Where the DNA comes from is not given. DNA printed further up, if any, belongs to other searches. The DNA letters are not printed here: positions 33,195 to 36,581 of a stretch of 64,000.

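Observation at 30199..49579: Gram-positive beta-glucan (laminarin-type) utilisation locus with three GH16, a GH30 and a 1028-aa putative phosphorylase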

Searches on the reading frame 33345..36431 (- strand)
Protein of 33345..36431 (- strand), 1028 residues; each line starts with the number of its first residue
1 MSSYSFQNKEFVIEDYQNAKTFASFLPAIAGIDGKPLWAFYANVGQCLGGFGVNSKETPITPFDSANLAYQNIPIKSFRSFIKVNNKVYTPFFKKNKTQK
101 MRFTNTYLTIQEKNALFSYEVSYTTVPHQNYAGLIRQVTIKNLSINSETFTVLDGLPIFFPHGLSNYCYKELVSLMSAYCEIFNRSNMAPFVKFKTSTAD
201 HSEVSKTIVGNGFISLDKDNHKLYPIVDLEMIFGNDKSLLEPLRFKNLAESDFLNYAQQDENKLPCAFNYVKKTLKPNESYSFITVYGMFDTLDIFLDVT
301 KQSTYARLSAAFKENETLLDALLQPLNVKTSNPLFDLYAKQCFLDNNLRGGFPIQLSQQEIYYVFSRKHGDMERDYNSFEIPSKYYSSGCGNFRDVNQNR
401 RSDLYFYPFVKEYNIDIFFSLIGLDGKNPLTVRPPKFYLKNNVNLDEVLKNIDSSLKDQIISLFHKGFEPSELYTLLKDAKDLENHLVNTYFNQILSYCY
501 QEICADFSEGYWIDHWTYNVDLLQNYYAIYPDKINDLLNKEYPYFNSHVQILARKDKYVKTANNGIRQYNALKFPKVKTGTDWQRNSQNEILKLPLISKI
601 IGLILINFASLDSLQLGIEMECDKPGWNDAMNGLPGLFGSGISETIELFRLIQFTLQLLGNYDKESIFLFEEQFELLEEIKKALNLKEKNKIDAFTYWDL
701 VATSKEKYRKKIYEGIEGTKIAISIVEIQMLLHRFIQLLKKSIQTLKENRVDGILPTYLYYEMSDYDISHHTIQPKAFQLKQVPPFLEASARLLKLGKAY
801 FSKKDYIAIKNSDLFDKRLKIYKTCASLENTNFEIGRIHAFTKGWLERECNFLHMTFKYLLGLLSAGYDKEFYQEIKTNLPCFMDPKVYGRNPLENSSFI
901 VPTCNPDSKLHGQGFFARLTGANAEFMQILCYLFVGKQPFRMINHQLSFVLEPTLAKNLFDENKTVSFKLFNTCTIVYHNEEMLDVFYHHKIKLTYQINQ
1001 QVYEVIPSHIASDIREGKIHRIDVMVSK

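Call 4: search_protein_families(library=pfam, proteins=[window:33345-36431:-], max_evalue=0.01)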
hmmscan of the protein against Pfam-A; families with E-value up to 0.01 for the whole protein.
window:33345-36431:- (1028 aa): 0 families

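Call 6: search_solved_structures(query=window:33345-36431:-, max_evalue=1, show_alignments=2)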
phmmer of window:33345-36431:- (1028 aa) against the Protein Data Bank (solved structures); distinct sequences matched with E-value up to 1: 2.
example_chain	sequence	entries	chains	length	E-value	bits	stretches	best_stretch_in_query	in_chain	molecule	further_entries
9qqk_A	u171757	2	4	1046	4.9e-208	696.8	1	7-1026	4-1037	gh161 phosphorylase | GH161A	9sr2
9h8v_A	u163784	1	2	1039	7.4e-207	692.9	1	10-1026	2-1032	Cellobiose phosphorylase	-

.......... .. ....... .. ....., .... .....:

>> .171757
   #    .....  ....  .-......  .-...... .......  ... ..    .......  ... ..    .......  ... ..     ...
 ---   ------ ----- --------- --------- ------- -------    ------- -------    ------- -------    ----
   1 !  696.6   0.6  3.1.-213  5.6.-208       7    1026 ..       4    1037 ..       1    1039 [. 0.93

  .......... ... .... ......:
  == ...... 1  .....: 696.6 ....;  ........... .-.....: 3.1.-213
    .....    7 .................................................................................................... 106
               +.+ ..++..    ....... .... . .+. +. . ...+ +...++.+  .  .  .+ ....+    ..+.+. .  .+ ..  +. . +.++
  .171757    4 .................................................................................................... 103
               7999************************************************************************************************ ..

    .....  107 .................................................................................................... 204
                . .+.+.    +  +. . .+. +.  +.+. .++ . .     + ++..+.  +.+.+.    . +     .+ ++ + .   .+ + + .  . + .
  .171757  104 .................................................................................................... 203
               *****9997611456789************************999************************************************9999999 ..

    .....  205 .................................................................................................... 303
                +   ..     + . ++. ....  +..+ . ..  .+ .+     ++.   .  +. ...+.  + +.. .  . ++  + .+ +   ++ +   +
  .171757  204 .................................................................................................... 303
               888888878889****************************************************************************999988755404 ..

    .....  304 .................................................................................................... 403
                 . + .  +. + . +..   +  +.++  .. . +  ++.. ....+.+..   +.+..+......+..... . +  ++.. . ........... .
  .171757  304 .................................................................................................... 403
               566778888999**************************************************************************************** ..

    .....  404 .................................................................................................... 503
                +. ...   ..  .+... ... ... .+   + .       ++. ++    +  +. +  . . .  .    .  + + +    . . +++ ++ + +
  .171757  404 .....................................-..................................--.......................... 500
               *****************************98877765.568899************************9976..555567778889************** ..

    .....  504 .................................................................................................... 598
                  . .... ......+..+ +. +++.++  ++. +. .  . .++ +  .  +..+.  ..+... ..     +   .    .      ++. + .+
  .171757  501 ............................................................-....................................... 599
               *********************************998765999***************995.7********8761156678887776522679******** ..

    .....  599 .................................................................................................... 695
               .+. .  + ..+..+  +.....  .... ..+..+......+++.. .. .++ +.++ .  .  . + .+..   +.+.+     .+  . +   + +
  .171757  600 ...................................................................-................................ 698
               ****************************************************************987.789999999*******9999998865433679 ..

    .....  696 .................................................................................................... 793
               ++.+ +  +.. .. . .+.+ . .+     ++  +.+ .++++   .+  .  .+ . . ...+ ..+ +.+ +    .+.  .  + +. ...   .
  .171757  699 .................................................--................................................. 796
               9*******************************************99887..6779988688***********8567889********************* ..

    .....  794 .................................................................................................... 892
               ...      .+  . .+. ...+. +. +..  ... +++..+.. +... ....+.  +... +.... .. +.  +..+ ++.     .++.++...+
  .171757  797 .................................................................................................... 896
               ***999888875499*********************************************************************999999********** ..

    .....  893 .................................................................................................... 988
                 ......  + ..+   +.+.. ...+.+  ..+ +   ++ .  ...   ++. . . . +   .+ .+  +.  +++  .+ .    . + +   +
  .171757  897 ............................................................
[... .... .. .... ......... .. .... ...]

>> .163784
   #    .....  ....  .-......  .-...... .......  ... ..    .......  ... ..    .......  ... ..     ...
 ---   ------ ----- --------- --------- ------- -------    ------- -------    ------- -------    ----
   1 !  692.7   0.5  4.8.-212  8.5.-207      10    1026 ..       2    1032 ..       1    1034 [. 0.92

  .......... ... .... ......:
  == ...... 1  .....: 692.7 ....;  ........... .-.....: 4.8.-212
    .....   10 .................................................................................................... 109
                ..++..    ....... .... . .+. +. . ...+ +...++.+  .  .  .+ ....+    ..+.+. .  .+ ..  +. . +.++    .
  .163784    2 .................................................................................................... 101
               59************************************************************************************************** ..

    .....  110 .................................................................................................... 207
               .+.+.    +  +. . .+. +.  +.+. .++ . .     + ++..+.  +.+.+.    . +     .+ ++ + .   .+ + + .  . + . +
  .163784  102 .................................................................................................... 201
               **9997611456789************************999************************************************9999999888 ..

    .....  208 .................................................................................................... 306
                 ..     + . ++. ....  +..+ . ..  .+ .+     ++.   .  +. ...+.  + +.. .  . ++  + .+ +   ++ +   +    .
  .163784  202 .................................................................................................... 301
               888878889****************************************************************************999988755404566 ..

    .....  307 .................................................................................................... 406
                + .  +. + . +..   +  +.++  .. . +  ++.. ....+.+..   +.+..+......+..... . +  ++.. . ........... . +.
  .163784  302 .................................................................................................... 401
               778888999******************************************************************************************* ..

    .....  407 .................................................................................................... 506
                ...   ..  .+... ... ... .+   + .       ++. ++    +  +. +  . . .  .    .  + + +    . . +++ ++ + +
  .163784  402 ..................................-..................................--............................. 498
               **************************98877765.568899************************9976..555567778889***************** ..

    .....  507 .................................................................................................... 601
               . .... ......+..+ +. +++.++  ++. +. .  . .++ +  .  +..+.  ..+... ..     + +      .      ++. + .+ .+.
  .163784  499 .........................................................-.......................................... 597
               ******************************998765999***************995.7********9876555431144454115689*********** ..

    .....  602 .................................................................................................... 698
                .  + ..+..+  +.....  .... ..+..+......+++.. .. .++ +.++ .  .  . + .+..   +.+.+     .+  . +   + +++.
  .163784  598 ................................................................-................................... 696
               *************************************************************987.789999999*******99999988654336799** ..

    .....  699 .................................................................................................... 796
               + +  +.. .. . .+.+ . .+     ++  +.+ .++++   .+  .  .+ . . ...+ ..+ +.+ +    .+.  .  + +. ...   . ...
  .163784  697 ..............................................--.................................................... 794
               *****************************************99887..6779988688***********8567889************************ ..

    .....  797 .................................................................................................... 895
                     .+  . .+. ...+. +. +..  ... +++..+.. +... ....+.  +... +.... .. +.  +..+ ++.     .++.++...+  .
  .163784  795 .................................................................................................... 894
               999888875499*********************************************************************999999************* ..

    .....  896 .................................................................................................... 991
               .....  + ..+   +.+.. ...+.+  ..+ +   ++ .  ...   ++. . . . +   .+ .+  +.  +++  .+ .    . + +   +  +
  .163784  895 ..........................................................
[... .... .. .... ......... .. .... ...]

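Call 7: search_protein_families(library=ncbifam, proteins=[window:33345-36431:-], max_evalue=0.01)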
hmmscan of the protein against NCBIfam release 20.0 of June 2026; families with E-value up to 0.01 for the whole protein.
window:33345-36431:- (1028 aa): 1 family
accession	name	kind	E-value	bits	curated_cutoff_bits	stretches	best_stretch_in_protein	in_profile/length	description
NF058639.1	GH149_beta_1_3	equivalog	2.9e-27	94.8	1150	3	510-772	514-786/1134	1,3-beta-D-glucan phosphorylase, GH149 family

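Call 11: find_related_loci(query=window:33345-36431:-, collection=genome_contigs, flank=10000)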
Query window:33345-36431:- (1028 aa) in genome_contigs; peptide patterns used: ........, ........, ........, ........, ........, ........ (x = any residue, [..] = any of these).
62 stretches matched a pattern; 1 encode a relative of the query (tblastn E <= 1e-3); 1 distinct loci.
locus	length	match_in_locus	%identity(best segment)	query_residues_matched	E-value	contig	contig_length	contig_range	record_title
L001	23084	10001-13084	78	1-1028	0e+0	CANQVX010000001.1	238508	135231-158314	MAG: uncultured Bacilli bacterium isolate Lapin-014__bin57 genome assembly, contig: Lapin-014__NODE_3_length_238508_cov_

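Call 76: find_homologous_proteins(query=window:33345-36431:-, max_evalue=1e-50)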
Query window:33345-36431:- (1028 aa): 2525 proteins with E <= 1e-50 among 8000 candidates; the best 120 are listed.
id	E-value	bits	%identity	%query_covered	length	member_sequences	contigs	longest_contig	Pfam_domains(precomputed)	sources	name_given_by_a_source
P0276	0.0e+0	2133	99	91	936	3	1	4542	-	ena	-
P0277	0.0e+0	1888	78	100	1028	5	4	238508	-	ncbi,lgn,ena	-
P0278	0.0e+0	1259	55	100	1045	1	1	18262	-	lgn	-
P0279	0.0e+0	1220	55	100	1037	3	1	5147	-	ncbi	-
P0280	0.0e+0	1218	54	100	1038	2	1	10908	-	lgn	-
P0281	0.0e+0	1216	53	100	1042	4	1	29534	-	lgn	-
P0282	0.0e+0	1215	54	100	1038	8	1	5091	-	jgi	-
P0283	0.0e+0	1210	54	100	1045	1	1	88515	-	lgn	-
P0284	0.0e+0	1210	53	100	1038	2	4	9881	-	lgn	-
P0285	0.0e+0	1209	54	100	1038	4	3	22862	-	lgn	-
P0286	0.0e+0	1206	55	100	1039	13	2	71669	-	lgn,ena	-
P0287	0.0e+0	1196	53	100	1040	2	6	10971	-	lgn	-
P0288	0.0e+0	1194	53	100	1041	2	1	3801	-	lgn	-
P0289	0.0e+0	1193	54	100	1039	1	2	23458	-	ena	-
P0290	0.0e+0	1193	53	100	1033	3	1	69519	-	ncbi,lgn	-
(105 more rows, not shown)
